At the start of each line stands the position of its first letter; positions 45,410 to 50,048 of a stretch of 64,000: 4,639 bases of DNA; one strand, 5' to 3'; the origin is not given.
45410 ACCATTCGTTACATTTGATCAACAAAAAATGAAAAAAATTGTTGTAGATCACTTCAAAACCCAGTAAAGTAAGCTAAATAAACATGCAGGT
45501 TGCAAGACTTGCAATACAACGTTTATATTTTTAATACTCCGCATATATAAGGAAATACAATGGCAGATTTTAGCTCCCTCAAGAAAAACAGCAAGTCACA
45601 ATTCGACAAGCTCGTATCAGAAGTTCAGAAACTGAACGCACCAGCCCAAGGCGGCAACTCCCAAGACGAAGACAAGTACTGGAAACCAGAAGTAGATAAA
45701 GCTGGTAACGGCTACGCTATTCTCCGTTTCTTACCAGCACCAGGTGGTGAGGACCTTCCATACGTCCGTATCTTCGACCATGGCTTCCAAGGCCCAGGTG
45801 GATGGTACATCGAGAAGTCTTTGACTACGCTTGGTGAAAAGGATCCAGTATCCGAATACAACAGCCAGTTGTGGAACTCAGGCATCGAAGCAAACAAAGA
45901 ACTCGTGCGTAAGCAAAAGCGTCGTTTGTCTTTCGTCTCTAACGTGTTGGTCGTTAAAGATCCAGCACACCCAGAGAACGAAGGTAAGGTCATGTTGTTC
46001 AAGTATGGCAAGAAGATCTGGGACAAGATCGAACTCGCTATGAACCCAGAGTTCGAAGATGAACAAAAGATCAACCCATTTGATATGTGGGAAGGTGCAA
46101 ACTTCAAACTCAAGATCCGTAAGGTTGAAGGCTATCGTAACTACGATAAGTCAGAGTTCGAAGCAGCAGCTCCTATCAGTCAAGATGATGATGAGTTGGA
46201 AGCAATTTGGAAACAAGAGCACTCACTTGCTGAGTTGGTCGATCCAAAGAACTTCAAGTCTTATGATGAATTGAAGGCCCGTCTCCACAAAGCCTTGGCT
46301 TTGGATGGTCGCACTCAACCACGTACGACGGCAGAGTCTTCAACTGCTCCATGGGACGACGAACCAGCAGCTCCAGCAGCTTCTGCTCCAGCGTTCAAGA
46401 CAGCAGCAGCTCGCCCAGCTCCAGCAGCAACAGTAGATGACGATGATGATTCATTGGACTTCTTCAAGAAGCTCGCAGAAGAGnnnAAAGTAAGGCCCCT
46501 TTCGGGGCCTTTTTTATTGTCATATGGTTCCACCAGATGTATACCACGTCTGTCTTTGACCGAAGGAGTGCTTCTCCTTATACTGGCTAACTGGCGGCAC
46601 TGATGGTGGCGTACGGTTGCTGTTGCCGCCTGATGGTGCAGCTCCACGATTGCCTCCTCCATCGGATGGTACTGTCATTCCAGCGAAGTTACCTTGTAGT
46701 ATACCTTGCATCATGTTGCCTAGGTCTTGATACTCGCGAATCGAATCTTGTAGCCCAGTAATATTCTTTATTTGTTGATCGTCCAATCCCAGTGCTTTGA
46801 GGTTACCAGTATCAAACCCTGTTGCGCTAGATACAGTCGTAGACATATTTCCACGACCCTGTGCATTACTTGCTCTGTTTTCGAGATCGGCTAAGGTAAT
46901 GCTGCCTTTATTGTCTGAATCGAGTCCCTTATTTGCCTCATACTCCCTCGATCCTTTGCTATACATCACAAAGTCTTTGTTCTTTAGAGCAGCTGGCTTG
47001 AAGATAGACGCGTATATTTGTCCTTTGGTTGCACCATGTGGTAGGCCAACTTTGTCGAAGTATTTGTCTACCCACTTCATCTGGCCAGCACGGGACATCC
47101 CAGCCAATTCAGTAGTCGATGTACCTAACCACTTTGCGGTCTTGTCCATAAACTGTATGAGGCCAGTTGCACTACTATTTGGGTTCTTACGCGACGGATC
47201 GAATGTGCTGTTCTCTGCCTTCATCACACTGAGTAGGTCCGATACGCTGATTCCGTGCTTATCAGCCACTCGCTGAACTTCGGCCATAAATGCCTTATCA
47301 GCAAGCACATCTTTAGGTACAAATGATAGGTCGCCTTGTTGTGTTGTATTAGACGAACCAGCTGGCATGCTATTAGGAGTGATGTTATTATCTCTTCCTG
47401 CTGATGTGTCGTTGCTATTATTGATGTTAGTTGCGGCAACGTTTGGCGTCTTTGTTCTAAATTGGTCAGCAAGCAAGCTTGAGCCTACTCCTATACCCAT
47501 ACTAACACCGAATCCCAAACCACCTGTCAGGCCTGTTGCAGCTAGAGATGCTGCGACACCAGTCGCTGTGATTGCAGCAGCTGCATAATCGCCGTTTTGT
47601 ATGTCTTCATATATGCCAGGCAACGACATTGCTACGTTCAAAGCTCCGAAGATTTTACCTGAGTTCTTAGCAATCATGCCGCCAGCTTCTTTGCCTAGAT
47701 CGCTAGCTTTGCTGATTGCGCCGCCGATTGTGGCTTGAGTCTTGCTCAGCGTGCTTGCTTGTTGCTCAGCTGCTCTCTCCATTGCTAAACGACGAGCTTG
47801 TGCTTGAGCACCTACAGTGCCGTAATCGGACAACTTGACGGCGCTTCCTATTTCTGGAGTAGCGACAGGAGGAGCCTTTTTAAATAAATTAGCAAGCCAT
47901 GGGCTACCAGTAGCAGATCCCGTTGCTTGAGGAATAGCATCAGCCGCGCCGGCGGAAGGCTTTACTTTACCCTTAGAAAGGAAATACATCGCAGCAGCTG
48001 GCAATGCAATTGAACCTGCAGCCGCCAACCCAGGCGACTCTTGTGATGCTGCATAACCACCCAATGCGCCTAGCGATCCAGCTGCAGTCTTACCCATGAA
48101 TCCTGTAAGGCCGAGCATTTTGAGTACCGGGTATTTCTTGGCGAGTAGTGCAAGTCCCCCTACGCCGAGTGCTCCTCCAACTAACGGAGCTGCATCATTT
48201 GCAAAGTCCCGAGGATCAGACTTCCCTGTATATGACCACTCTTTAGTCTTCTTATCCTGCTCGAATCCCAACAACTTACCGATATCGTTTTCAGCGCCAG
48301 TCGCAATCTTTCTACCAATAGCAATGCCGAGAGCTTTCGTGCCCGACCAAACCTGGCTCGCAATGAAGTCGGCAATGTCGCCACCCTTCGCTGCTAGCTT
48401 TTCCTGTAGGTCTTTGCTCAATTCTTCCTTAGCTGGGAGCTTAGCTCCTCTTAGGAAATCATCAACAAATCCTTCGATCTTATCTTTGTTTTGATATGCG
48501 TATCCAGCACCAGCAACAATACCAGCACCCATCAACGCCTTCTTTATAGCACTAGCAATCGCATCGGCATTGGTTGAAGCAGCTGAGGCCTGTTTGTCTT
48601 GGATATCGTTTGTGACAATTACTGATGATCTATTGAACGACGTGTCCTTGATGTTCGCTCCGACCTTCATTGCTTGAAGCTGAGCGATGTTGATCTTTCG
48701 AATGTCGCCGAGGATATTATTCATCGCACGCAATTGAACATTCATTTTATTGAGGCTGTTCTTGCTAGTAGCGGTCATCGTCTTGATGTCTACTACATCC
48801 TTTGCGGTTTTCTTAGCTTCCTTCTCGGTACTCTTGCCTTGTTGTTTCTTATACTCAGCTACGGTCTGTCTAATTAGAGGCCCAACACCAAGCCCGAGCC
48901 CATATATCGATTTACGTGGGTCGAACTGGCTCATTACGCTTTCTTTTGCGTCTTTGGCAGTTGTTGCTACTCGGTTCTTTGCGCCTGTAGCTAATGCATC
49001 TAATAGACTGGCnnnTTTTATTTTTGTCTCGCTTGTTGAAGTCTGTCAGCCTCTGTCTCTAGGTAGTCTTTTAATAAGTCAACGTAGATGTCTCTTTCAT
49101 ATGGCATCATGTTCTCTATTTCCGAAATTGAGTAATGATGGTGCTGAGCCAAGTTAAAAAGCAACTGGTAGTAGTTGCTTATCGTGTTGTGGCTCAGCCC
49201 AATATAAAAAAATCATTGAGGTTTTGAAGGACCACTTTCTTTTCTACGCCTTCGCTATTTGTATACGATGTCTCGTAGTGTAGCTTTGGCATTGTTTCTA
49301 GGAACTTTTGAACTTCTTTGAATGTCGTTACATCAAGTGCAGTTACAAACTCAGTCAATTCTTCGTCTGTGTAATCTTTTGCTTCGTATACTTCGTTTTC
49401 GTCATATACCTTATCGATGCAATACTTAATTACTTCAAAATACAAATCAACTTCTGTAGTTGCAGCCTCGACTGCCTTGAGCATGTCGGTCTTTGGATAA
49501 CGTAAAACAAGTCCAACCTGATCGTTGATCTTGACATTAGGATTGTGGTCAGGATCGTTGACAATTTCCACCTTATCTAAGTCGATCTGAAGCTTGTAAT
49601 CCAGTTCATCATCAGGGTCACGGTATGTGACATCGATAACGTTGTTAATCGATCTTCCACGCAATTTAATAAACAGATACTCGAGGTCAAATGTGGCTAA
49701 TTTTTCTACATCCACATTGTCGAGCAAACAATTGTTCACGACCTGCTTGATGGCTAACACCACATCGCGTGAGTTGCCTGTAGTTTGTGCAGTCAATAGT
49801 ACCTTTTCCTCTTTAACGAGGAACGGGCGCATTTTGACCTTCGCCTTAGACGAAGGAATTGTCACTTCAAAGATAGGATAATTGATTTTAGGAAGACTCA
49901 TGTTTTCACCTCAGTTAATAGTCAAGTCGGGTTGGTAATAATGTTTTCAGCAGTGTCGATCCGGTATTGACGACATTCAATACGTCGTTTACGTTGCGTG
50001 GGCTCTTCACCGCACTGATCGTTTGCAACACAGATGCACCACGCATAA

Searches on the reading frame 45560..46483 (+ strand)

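Call 87: search_protein_families(library=pfam, proteins=[window:45560-46483:+], max_evalue=0.001)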
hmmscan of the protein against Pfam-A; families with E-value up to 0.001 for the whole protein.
window:45560-46483:+ (308 aa): 1 family
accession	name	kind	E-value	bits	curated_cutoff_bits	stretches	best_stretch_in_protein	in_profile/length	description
PF08804.16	gp32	-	3.4e-45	155.1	26.8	1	49-244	1-206/208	gp32 DNA binding protein like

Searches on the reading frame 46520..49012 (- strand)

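Call 16: search_protein_families(library=phrogs, proteins=[window:46520-49012:-], max_evalue=0.00001)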
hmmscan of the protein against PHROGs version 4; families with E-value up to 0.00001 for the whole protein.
window:46520-49012:- (830 aa): 4 families
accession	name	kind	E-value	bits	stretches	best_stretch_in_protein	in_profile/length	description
phrog_4928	-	unknown function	1.2e-32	114.2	1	568-727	620-786/834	-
phrog_196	-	tail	1.2e-30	107.5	1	564-722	375-532/536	baseplate hub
phrog_13530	-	unknown function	7.3e-29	101.5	1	553-799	584-836/997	-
phrog_21656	-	other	2.5e-14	53.2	1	570-676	836-949/1022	peptidase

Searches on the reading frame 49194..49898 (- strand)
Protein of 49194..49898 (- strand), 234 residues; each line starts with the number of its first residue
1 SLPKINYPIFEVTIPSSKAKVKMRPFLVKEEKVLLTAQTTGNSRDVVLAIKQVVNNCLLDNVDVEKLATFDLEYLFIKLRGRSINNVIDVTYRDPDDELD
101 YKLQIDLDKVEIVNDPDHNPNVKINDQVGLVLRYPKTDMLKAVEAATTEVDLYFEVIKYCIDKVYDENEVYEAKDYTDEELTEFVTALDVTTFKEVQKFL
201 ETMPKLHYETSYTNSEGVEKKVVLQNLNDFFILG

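Call 87: search_protein_families(library=pfam, proteins=[window:49194-49898:-], max_evalue=0.001)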
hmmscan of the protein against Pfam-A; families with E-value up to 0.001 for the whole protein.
window:49194-49898:- (234 aa): 1 family
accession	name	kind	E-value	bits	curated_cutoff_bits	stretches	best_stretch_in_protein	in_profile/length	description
PF12322.14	T4_baseplate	-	1.3e-56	192.2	24.5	1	9-231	3-218/219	T4 bacteriophage base plate protein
